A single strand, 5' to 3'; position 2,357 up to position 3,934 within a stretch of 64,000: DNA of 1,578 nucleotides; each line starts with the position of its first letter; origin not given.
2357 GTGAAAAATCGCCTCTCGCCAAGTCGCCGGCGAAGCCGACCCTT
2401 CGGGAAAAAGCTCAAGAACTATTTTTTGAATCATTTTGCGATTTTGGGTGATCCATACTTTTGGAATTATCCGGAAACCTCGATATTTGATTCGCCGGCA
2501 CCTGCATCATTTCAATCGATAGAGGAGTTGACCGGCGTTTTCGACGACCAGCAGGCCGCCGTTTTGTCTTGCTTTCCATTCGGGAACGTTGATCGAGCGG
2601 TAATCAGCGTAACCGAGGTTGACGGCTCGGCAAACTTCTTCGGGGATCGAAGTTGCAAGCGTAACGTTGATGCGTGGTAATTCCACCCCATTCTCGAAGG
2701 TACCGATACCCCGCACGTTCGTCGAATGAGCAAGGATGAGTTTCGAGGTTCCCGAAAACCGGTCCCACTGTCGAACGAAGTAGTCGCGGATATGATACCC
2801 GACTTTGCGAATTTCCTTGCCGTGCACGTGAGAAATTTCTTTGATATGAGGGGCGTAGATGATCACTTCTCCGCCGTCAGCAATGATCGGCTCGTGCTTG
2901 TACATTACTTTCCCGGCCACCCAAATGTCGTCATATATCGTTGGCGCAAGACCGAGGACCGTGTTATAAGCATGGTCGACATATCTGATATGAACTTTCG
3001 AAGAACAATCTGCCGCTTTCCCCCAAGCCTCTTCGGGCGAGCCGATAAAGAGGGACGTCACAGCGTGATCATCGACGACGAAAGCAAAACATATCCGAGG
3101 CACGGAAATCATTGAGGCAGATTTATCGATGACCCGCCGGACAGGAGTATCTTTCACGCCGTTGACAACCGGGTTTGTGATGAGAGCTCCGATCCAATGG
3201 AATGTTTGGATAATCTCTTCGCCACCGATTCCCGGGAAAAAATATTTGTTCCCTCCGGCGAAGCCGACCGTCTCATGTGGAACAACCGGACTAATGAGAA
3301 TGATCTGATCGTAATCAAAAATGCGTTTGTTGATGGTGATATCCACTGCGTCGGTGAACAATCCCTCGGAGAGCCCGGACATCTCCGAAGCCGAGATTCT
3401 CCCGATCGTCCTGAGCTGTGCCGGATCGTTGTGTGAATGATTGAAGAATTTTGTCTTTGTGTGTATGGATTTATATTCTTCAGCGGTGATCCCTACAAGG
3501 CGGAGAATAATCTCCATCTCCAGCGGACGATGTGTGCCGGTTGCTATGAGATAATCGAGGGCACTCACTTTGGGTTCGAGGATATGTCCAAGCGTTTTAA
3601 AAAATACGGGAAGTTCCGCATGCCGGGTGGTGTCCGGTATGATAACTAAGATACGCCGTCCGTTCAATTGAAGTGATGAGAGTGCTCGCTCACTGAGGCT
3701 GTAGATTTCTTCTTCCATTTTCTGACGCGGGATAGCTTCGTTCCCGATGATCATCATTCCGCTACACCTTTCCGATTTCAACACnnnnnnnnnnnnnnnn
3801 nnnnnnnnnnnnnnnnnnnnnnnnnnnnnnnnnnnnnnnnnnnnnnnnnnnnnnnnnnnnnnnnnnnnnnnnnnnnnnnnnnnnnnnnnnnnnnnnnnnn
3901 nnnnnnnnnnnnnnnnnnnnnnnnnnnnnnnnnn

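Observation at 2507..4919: LarA-like nickel-pincer enzyme homolog translationally coupled to a PdxB-family dehydrogenase inside a hexuronate operon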

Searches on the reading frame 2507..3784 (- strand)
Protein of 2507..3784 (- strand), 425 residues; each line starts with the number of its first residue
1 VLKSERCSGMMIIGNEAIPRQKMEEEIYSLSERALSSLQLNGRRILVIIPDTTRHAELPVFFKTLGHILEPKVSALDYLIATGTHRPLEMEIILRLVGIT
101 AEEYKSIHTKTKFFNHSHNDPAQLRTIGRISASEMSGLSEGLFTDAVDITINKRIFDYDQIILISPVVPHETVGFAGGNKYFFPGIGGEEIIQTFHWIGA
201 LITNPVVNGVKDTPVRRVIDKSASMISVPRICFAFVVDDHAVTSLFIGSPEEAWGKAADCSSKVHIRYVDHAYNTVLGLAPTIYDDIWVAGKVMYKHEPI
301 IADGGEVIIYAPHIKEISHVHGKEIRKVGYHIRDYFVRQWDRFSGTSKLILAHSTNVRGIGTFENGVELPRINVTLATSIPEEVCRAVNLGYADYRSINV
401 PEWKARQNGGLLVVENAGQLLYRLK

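Call 4: search_protein_families(library=pfam, proteins=[window:2507-3784:-])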
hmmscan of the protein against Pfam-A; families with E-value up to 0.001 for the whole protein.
window:2507-3784:- (425 aa): 1 family
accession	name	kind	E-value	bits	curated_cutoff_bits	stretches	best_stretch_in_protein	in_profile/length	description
PF09861.14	Lar_N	-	9.4e-21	74.4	23.3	1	31-198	43-194/204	Lactate racemase N-terminal domain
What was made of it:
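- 2507..3757 (-): LarA-superfamily gene, a GntE-type (D-mannonate/D-gluconate 2-epimerase-like) nickel-pincer enzyme of 416 aa. Lar_N, 74 bits (call 4).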

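Call 5: search_protein_families(library=ncbifam, proteins=[window:2507-3784:-])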
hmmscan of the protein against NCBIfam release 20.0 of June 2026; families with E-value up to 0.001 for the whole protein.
window:2507-3784:- (425 aa): 5 families
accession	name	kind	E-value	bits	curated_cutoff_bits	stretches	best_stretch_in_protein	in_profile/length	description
NF052594.1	NPN_18_hexonate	equivalog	9.2e-48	162.9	500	1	24-397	7-375/411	nickel-dependent putative hexonate epimerase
NF052593.1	NPN_racem_MAR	equivalog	5.4e-24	84.5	500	1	31-311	47-312/415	nickel-dependent malate racemase, LarAH6 family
NF052595.1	NPN_LarAH5_MAR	equivalog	8.9e-18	64.4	462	1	20-312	35-312/415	nickel-dependent malate racemase, LarAH5 family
NF033504.2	Ni_dep_LarA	equivalog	6.6e-16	58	460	1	32-310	51-314/422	nickel-dependent lactate racemase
NF052525.1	NPN_LarAH10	equivalog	2.4e-15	56.2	540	1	32-260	50-270/426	NPN-dependent 2-hydroxyacid racemase, LarAH10 family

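Call 8: search_solved_structures(query=window:2507-3784:-, max_evalue=0.01, show_alignments=3)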
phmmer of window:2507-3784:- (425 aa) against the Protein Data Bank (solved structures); distinct sequences matched with E-value up to 0.01: 8.
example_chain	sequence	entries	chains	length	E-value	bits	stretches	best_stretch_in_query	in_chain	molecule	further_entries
4nar_A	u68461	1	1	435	5.3e-63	216.5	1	42-424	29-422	Putative uronate isomerase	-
2yjg_A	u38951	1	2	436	1.9e-08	36.7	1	33-311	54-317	LACTATE RACEMASE APOPROTEIN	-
6d6z_A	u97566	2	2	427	0.00016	23.8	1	148-311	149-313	Malate racemase Mar2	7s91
9eia_A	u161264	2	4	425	0.00018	23.6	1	144-310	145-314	A broad-substrate spectrum lactate racemase A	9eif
9eid_A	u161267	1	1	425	0.00018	23.6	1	144-310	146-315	A broad-substrate spectrum lactate racemase A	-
8ezf_B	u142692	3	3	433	0.00048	22.2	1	38-309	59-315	Lactate racemase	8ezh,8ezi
5huq_A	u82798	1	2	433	0.0024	19.9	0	58-309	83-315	Lactate racemization operon protein LarA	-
6c1w_A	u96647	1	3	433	0.0024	19.9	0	58-309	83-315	Lactate racemase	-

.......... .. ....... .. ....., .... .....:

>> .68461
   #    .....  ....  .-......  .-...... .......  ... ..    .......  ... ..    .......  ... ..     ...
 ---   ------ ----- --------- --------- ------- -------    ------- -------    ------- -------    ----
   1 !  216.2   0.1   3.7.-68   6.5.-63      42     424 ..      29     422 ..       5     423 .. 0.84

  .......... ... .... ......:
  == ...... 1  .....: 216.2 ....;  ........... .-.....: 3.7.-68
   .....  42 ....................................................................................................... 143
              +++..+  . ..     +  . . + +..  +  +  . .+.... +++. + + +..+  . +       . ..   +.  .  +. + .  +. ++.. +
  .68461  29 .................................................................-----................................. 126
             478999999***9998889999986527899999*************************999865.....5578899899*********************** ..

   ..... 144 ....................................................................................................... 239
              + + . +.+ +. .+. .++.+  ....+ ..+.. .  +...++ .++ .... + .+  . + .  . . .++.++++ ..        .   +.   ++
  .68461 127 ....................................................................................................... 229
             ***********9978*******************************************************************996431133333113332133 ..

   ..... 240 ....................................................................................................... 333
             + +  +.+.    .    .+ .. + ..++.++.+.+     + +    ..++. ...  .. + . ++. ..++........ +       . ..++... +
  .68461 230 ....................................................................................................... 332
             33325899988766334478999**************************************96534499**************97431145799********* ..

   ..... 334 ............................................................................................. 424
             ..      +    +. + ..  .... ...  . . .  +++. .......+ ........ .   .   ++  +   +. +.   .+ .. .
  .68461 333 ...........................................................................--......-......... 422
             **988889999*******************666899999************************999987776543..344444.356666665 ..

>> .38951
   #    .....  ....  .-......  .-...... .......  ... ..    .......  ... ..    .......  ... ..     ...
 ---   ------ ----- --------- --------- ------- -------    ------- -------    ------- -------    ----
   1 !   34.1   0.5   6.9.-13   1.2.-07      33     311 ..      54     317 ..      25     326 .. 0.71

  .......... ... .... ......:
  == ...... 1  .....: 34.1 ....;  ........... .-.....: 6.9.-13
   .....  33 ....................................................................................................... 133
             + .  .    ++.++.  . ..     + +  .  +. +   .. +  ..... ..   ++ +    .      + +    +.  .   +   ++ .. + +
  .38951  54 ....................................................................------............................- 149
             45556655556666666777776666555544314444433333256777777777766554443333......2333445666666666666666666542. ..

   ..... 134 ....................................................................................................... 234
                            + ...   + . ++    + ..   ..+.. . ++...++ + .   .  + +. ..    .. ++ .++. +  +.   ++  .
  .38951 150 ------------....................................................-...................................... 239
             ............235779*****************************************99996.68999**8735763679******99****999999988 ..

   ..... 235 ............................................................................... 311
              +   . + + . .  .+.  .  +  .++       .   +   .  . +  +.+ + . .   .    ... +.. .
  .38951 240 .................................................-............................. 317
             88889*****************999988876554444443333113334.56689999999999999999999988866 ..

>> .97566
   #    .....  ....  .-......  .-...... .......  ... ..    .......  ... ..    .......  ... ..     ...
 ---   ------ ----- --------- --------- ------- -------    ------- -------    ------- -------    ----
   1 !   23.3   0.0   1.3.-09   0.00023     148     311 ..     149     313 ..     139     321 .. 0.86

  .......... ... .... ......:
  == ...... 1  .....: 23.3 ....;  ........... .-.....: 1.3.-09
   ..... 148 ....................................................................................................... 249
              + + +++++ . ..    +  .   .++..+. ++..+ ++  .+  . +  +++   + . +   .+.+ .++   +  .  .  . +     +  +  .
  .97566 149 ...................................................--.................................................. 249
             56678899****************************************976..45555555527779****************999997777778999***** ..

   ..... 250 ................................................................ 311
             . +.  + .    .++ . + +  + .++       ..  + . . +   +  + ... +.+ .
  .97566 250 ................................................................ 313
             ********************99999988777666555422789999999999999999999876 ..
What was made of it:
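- On LarA superfamily (NPN-dependent 2-hydroxyacid racemases/epimerases): PDB hits include 4NAR, 2YJG, 6D6Z and 5HUQ (call 8).
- Closest known: LarA lactate racemase of Lactiplantibacillus plantarum. Different: Sequence similarity is very weak (E = 2e-3; call 8).
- Checked: LarA homolog: Pfam Lar_N 74 bits against a cutoff of 23, and PDB 4NAR at E = 5e-63 (calls 4, 8).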

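Call 18: find_homologous_proteins(query=window:2507-3757:-, max_evalue=1e-10)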
Query window:2507-3757:- (416 aa): 7224 proteins with E <= 1e-10 among 8000 candidates; the best 120 are listed.
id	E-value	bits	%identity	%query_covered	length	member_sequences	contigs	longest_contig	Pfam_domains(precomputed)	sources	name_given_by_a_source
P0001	2.6e-275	931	99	100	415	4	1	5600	PF09861.15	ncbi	-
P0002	1.1e-248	843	88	100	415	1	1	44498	PF09861.15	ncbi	ncbi:MAG: lactate racemase domain-containing protein [Bacteroidota bacterium]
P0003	2.5e-246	835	88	100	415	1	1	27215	PF09861.15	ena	-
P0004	1.6e-244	829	87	100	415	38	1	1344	PF09861.15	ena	-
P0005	3.9e-242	821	87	100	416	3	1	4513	PF09861.15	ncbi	-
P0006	5.3e-242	821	86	100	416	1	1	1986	PF09861.15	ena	-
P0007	1.2e-240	816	85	100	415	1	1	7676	PF09861.15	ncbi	-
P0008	1.5e-238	810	85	100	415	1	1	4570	PF09861.15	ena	-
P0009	5.4e-238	808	85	100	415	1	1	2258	PF09861.15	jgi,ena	-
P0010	4.7e-237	805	84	100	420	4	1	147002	PF09861.15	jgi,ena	-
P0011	2.4e-236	802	84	100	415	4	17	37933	PF09861.15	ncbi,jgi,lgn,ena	-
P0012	2.7e-236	802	85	100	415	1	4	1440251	PF09861.15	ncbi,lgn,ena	-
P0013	7.7e-236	801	84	100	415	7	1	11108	PF09861.15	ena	-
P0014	1.2e-235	800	83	100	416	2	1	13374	PF09861.15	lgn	-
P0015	2.4e-235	799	84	100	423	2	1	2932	PF09861.15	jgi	jgi:lactate racemase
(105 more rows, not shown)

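Call 20: find_related_loci(query=A1, collection=genome_contigs, flank=10000)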
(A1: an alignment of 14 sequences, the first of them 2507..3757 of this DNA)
Query A1 (416 aa) in genome_contigs; peptide patterns used: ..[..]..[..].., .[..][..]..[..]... (x = any residue, [..] = any of these).
226 stretches matched a pattern; 207 encode a relative of the query (tblastn E <= 1e-3); the best 80 are kept; 80 distinct loci.
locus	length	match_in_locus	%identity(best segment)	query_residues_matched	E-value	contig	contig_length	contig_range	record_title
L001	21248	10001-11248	88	1-416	0e+0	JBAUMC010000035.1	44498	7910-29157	MAG: Bacteroidota bacterium isolate MFD05467_ilm_asm_bin20 k127_201444, whole genome shotgun sequence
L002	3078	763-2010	87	1-416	0e+0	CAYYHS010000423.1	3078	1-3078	MAG TPA_asm: uncultured Chitinophagaceae bacterium isolate binchicken_co54_148 genome assembly, contig: NODE_66888_lengt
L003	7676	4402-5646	85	2-416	0e+0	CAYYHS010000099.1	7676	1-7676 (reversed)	MAG TPA_asm: uncultured Chitinophagaceae bacterium isolate binchicken_co54_148 genome assembly, contig: NODE_17461_lengt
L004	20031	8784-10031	83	1-416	0e+0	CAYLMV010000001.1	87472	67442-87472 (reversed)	MAG TPA_asm: uncultured Chitinophagaceae bacterium isolate binchicken_co50_279 genome assembly, contig: NODE_233_length_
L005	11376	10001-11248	84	1-416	0e+0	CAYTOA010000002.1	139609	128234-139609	MAG TPA_asm: uncultured Chitinophagaceae bacterium isolate binchicken_co241_368 genome assembly, contig: NODE_96_length_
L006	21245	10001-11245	85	2-416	0e+0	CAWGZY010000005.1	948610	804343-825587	MAG: uncultured Bacteroidetes bacterium isolate MFD01689.bin.1.50 genome assembly, contig: contig_35140, whole genome sh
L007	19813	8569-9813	84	2-416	0e+0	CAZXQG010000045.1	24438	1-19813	MAG TPA_asm: uncultured Chitinophagaceae bacterium isolate binchicken_co54_503 genome assembly, contig: NODE_3561_length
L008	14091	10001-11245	83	2-416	0e+0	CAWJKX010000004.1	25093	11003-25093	MAG: uncultured Bacteroidetes bacterium isolate MFD05379.bin.2.14 genome assembly, contig: contig_10577, whole genome sh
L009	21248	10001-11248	81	1-416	0e+0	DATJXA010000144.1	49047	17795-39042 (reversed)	MAG TPA_asm: Bacteroidota bacterium isolate SMAG_U15114 k141_204024, whole genome shotgun sequence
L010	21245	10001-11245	80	2-416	0e+0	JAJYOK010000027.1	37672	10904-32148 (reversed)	MAG: Bacteroidetes bacterium isolate DBS2-5.bin33 NODE_804_length_37672_cov_10.633080, whole genome shotgun sequence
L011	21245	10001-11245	77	2-416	0e+0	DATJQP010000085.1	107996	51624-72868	MAG TPA_asm: Bacteroidota bacterium isolate SMAG_U14944 k141_2499222, whole genome shotgun sequence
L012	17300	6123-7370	71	1-416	0e+0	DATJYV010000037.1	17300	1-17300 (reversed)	MAG TPA_asm: Bacteroidota bacterium isolate SMAG_U15161 k141_2958323, whole genome shotgun sequence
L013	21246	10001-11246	85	2-416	0e+0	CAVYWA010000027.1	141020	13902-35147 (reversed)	MAG: uncultured Bacteroidetes bacterium isolate MFD01476.bin.1.210 genome assembly, contig: contig_96687, whole genome s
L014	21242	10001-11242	64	4-416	0e+0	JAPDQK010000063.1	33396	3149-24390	MAG: Candidatus Zhuqueibacter pondensis isolate JZ4_201709_bins_45 JZ-4_201709_bins_45_scaffold_63, whole genome shotgun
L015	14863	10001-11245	62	3-416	4e-179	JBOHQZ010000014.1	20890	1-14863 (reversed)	MAG: bacterium isolate SD8033_maxbin2.bin.2_sub NODE_344_length_20890_cov_3.183837, whole genome shotgun sequence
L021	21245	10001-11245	59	3-416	5e-173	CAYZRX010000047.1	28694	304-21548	MAG TPA_asm: uncultured Ignavibacteriaceae bacterium isolate SRP214966_co4_379 genome assembly, contig: NODE_1167_length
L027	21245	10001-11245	56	2-416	2e-165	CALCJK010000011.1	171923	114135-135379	MAG: uncultured bacterium isolate H1_Bin_METABAT__173_sub_1 genome assembly, contig: c_000000351180, whole genome shotgu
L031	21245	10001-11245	57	3-416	2e-164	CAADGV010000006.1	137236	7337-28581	uncultured Chlorobi bacterium isolate CHB1.fa.gz genome assembly, contig: k127_74971, whole genome shotgun sequence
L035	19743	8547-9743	58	18-415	5e-162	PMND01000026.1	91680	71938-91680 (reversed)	MAG: Ignavibacteriae bacterium isolate fen_1259 73.20100900_E3D.21_contig_137, whole genome shotgun sequence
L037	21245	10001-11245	55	3-416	4e-162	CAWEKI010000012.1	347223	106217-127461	MAG: uncultured Bacteroidetes bacterium isolate MFD05942.bin.1.2 genome assembly, contig: contig_74078, whole genome sho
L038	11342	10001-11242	53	3-415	9e-162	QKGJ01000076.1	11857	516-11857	MAG: Ignavibacteria bacterium isolate SZUA-525 scaffold_18215, whole genome shotgun sequence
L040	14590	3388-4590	56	17-416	2e-161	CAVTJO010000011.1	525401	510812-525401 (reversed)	MAG: uncultured Bacteroidetes bacterium isolate MFD05942.bin.1.467 genome assembly, contig: contig_29679, whole genome s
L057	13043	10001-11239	53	3-416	2e-156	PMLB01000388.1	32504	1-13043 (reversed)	MAG: Myxococcales bacterium isolate fen_1121 73.20120600_E1D.21_contig_2215, whole genome shotgun sequence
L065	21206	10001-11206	55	15-416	7e-154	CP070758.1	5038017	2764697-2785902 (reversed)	MAG: Gemmatimonadota bacterium isolate bin29 chromosome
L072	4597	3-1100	57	52-416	3e-152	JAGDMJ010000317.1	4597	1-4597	MAG: Bacteroidetes bacterium isolate CTSoil_037 scaffold_2811, whole genome shotgun sequence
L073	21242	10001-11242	52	2-416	4e-147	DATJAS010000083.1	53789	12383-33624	MAG TPA_asm: Bacteroidota bacterium isolate SMAG_U15333 k141_2612016, whole genome shotgun sequence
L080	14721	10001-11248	50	1-416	2e-140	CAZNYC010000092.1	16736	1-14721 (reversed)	MAG TPA_asm: uncultured Anaerolineales bacterium isolate SRP141376_co2_324 genome assembly, contig: NODE_6964_length_167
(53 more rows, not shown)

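Call 24: search_protein_families(library=pfam, proteins=[L037:8553-9965:+, L057:8535-9962:+, L065:8544-9959:+, L014:8452-9861:+, L015:8207-9760:+, L035:7725-8459:+, L080:8310-9797:+])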
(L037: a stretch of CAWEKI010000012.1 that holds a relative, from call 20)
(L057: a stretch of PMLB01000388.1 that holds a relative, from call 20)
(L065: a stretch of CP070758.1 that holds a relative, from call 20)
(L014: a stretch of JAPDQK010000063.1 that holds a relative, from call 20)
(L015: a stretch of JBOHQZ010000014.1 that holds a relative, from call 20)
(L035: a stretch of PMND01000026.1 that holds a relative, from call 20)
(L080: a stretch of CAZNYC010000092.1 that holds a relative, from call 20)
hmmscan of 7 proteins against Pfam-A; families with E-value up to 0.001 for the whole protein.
L037:8553-9965:+ (470 aa): 5 families
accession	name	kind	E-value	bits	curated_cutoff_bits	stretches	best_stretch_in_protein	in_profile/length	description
PF00393.24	6PGD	-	6.9e-134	446.2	27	1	179-468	1-290/290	6-phosphogluconate dehydrogenase, C-terminal domain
PF03446.21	NAD_binding_2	-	1.5e-46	158.8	21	1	6-169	2-155/161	NAD binding domain of 6-phosphogluconate dehydrogenase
PF03807.23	F420_oxidored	-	1.5e-05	25.9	21.6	1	6-100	2-91/94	NADP oxidoreductase coenzyme F420-dependent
PF02737.24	3HCDH_N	-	0.00032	21.1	22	1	6-47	2-43/180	3-hydroxyacyl-CoA dehydrogenase, NAD binding domain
PF02826.25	2-Hacid_dh_C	-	0.00099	19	25.1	0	3-125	36-151/178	D-isomer specific 2-hydroxyacid dehydrogenase, NAD binding domain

L057:8535-9962:+ (475 aa): 2 families
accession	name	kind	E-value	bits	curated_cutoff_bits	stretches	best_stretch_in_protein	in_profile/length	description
PF00393.24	6PGD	-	2.3e-132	441.2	27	1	185-473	1-290/290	6-phosphogluconate dehydrogenase, C-terminal domain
PF03446.21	NAD_binding_2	-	3.2e-46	157.7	21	1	12-178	2-159/161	NAD binding domain of 6-phosphogluconate dehydrogenase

L065:8544-9959:+ (471 aa): 4 families
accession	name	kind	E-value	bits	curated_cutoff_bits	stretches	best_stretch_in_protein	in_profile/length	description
PF00393.24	6PGD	-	1.5e-120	402.5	27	1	178-466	1-290/290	6-phosphogluconate dehydrogenase, C-terminal domain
PF03446.21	NAD_binding_2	-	3.1e-43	148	21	1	5-171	1-159/161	NAD binding domain of 6-phosphogluconate dehydrogenase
PF03807.23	F420_oxidored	-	5.4e-05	24.1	21.6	1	6-100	2-91/94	NADP oxidoreductase coenzyme F420-dependent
PF02737.24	3HCDH_N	-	0.00023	21.6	22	1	6-47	2-43/180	3-hydroxyacyl-CoA dehydrogenase, NAD binding domain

L014:8452-9861:+ (469 aa): 4 families
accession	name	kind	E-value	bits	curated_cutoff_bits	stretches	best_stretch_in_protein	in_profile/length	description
PF00393.24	6PGD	-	2.6e-139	464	27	1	179-467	1-290/290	6-phosphogluconate dehydrogenase, C-terminal domain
PF03446.21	NAD_binding_2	-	1.1e-49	169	21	1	5-169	1-155/161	NAD binding domain of 6-phosphogluconate dehydrogenase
PF02737.24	3HCDH_N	-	0.00024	21.5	22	1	5-54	1-50/180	3-hydroxyacyl-CoA dehydrogenase, NAD binding domain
PF02826.25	2-Hacid_dh_C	-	0.00058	19.7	25.1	0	2-124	35-150/178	D-isomer specific 2-hydroxyacid dehydrogenase, NAD binding domain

L015:8207-9760:+ (517 aa): 2 families
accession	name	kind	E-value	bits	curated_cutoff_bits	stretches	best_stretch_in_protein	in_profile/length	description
PF00393.24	6PGD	-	3e-135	450.7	27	1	214-503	1-290/290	6-phosphogluconate dehydrogenase, C-terminal domain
PF03446.21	NAD_binding_2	-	1.7e-50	171.7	21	1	40-200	1-157/161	NAD binding domain of 6-phosphogluconate dehydrogenase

L035:7725-8459:+ (244 aa): 2 families
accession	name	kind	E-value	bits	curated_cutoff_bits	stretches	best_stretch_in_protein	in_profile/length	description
PF00106.31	adh_short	-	4.3e-32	111.6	26.6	1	15-200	1-176/195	short chain dehydrogenase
PF13561.12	adh_short_C2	-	1.4e-22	80.9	27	1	27-200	9-170/236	Enoyl-(Acyl carrier protein) reductase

L080:8310-9797:+ (495 aa): 3 families
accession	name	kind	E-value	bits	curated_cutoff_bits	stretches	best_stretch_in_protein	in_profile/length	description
PF00884.28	Sulfatase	-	5.6e-49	167.5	25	1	45-360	1-299/301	Sulfatase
PF16347.10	SGSH_C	-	2.2e-21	77.1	29.3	1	319-454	10-150/154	N-sulphoglucosamine sulphohydrolase, C-terminal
PF01663.27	Phosphodiest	-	9.2e-07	29.2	23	0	47-113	1-65/342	Type I phosphodiesterase / nucleotide pyrophosphatase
